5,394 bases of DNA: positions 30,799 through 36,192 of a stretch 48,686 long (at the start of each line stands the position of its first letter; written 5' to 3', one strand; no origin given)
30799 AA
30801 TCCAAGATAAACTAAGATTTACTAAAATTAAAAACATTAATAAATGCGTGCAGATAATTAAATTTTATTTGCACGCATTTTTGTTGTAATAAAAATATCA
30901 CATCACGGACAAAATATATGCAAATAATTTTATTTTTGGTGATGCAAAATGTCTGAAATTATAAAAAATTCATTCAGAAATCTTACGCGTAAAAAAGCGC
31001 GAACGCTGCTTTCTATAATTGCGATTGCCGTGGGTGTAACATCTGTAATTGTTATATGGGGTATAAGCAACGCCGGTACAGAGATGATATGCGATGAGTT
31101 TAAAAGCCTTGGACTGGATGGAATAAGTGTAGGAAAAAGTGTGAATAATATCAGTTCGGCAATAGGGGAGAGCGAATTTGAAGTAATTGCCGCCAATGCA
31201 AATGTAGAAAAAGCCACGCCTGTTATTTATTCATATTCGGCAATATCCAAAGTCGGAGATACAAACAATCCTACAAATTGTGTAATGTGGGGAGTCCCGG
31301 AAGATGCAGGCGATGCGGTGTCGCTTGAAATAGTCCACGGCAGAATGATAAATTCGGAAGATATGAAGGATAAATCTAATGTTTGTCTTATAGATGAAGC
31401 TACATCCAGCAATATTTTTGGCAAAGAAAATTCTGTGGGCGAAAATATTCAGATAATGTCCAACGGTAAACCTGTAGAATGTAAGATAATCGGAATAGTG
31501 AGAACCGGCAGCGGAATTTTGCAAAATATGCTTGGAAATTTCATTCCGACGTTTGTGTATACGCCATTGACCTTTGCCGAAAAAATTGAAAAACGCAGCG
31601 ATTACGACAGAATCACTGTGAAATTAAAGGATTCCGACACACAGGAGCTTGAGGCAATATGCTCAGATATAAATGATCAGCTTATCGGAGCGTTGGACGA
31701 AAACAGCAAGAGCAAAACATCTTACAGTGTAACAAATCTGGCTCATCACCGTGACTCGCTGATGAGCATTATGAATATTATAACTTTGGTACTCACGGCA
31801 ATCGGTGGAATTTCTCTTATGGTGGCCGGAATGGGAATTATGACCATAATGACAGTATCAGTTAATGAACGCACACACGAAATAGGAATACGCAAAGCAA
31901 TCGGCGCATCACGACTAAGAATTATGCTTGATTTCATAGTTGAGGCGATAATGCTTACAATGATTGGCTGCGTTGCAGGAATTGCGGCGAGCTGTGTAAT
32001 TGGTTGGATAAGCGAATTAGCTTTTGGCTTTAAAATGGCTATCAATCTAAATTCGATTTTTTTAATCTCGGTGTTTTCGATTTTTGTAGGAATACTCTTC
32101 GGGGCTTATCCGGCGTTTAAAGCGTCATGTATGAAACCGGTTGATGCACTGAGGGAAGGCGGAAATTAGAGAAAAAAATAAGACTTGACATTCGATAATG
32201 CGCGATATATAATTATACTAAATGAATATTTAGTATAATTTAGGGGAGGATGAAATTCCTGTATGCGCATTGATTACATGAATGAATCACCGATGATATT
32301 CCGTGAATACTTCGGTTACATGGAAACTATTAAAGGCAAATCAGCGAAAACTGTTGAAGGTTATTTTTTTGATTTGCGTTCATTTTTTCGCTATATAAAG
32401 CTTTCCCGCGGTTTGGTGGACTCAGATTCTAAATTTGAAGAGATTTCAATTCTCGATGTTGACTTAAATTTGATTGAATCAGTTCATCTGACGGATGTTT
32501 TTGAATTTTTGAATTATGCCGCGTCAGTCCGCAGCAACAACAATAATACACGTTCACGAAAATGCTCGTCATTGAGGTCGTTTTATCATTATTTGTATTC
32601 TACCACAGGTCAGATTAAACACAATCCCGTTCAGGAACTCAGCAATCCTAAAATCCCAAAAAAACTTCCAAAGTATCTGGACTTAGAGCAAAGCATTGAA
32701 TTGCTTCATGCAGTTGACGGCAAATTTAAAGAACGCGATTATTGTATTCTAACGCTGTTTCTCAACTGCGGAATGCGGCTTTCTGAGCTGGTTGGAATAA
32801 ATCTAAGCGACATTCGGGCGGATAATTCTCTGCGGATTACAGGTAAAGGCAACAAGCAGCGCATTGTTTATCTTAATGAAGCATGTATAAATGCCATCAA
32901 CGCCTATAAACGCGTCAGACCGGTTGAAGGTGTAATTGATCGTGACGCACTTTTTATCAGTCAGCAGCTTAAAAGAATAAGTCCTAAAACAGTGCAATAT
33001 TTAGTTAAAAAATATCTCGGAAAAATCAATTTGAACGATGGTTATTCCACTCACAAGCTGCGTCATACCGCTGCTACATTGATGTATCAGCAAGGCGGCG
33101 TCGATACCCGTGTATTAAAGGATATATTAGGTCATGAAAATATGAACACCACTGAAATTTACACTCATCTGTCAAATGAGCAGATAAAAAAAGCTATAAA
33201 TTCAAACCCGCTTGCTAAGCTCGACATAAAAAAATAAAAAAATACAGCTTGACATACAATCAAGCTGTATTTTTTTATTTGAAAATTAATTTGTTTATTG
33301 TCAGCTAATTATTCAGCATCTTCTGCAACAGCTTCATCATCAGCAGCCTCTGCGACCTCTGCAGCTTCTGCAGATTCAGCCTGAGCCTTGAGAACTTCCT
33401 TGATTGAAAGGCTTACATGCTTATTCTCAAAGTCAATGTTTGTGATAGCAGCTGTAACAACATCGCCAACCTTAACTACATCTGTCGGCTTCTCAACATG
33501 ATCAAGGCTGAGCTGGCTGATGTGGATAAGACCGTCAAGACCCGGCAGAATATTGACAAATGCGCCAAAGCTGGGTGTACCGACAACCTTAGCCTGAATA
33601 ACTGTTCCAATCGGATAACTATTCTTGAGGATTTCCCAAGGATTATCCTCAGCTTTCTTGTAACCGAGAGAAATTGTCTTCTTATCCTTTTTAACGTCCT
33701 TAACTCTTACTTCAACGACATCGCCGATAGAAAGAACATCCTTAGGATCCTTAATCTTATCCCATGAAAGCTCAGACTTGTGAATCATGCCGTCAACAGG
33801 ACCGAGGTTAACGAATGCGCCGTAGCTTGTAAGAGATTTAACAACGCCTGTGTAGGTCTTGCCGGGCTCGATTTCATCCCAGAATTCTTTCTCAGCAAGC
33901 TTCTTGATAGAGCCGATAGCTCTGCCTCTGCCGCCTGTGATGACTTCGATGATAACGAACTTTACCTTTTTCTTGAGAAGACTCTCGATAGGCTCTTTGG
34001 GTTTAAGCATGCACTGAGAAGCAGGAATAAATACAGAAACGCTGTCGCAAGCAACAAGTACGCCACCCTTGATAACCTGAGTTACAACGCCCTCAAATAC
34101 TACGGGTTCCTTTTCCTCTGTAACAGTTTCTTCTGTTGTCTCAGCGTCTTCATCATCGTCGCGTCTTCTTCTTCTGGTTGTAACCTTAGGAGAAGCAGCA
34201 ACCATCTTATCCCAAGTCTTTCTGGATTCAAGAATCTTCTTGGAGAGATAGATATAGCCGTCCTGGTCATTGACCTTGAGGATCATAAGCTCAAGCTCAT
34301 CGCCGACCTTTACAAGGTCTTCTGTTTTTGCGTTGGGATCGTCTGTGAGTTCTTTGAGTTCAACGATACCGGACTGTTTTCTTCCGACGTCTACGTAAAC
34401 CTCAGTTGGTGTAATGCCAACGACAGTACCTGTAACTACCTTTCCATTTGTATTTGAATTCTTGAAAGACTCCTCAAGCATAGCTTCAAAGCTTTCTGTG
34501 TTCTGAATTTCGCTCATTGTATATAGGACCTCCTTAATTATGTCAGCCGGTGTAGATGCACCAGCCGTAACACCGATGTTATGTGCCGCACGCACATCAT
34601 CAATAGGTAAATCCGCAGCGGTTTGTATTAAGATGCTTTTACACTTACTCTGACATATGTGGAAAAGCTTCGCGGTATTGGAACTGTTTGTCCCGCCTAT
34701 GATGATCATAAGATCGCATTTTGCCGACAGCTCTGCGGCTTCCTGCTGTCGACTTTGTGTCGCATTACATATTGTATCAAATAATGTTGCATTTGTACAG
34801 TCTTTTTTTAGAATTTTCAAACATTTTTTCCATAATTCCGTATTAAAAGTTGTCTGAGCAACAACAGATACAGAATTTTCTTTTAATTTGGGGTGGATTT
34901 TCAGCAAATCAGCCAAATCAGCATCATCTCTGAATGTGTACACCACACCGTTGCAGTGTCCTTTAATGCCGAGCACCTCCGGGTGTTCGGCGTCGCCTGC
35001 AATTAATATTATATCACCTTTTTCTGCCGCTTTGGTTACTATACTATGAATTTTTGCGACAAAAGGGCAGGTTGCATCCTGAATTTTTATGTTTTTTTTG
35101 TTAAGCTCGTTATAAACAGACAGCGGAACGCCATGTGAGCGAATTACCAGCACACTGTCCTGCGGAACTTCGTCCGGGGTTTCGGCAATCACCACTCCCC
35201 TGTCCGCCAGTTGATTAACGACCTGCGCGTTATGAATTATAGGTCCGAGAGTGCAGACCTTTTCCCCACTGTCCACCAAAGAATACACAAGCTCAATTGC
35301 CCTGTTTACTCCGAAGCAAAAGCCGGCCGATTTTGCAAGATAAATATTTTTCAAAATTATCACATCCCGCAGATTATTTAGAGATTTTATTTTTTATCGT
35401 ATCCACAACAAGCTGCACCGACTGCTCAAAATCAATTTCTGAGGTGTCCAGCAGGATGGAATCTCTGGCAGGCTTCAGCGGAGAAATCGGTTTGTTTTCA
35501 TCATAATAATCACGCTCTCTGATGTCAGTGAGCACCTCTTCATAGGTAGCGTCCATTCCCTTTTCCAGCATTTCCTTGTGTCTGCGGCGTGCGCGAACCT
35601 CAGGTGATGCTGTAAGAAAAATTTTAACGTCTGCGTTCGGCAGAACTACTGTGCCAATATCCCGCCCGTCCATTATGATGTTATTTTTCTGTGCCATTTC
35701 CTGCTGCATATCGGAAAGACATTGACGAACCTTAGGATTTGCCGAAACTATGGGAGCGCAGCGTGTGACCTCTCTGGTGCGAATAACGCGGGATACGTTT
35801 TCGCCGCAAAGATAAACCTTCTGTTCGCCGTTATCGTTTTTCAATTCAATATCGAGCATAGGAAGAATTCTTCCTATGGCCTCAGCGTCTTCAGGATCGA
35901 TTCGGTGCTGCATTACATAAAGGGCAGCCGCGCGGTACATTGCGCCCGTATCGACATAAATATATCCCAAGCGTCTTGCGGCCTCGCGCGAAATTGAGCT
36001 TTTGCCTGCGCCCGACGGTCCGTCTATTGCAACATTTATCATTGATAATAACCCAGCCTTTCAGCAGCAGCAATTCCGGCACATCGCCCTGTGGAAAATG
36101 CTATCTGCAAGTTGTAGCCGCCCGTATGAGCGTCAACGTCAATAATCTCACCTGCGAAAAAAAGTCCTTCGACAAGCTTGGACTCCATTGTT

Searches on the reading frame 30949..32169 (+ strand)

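Call 64: search_protein_families(library=pfam, proteins=[window:30949-32169:+], max_evalue=0.00001)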
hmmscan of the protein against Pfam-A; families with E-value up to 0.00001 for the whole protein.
window:30949-32169:+ (406 aa): 2 families
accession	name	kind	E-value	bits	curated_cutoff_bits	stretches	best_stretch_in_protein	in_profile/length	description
PF12704.14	MacB_PCD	-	6.8e-27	95.5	27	1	19-233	1-198/207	MacB-like periplasmic core domain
PF02687.27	FtsX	-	1e-18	68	25.5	1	284-395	2-118/120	FtsX-like permease C-terminal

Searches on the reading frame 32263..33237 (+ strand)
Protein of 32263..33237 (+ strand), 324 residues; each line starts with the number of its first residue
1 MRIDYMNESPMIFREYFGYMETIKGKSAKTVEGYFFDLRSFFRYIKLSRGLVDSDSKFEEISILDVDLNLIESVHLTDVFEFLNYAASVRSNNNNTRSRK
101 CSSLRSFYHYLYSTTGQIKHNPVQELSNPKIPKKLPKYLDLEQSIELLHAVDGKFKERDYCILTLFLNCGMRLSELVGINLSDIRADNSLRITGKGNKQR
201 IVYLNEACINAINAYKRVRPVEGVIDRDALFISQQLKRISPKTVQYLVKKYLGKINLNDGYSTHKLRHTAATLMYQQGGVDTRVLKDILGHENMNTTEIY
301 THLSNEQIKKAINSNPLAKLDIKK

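Call 64: search_protein_families(library=pfam, proteins=[window:32263-33237:+], max_evalue=0.00001)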
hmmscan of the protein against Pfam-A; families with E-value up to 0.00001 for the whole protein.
window:32263-33237:+ (324 aa): 2 families
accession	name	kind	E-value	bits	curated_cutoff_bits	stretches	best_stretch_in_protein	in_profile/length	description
PF00589.27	Phage_integrase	-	2.5e-36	125.5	27.1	1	138-305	2-170/172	Phage integrase family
PF02899.23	Phage_int_SAM_1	-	5.3e-07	30.3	22.3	0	67-113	36-81/83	Phage integrase, N-terminal SAM-like domain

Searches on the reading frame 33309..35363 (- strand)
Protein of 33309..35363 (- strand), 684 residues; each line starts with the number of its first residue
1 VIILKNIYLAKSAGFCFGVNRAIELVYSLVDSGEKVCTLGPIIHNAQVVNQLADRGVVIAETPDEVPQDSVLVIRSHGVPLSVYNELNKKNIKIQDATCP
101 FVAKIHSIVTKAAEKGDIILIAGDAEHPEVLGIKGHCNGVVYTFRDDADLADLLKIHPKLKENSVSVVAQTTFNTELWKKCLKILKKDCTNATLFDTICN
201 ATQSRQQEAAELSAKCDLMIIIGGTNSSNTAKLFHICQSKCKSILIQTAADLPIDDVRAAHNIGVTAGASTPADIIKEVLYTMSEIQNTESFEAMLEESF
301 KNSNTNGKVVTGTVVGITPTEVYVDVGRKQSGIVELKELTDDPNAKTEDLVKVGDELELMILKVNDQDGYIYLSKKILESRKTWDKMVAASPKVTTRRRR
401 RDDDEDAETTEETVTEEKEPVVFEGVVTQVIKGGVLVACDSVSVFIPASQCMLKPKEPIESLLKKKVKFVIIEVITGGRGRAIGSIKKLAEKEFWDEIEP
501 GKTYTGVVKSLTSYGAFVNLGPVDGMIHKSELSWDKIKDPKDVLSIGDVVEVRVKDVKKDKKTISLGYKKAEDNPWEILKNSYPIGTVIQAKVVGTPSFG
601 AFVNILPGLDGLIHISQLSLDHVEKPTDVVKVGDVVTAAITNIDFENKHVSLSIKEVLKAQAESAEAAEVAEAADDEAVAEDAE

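Call 64: search_protein_families(library=pfam, proteins=[window:33309-35363:-], max_evalue=0.00001)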
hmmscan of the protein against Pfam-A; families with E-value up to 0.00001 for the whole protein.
window:33309-35363:- (684 aa): 3 families
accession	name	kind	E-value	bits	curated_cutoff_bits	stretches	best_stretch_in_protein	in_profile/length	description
PF02401.23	LYTB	-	7.5e-92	307.8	24.5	1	7-283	1-266/267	LytB protein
PF00575.29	S1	-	1.5e-59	198.8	22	3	498-569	2-74/74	S1 RNA binding domain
PF23459.1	S1_RRP5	-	6.1e-15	56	27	0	586-653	4-71/72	RRP5 S1 domain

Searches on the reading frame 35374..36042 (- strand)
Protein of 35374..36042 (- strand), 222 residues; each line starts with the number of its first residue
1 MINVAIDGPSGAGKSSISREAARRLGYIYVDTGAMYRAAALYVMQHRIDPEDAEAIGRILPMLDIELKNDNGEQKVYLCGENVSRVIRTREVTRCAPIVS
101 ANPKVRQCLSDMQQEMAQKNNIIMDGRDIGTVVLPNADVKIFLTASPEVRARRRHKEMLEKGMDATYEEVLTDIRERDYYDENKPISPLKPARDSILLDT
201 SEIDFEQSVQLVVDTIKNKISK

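Call 64: search_protein_families(library=pfam, proteins=[window:35374-36042:-], max_evalue=0.00001)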
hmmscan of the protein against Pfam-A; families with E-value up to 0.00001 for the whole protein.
window:35374-36042:- (222 aa): 4 families
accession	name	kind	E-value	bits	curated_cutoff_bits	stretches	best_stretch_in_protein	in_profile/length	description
PF02224.24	Cytidylate_kin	-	8.9e-73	244.9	26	1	4-217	1-210/211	Cytidylate kinase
PF13189.12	Cytidylate_kin2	-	1.1e-10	42.4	28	1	4-181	2-155/176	Cytidylate kinase-like family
PF13238.12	AAA_18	-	7.4e-09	36.6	29.4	1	4-156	1-110/128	AAA domain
PF13207.12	AAA_17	-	2.8e-06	28.1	27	0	8-40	2-34/136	AAA domain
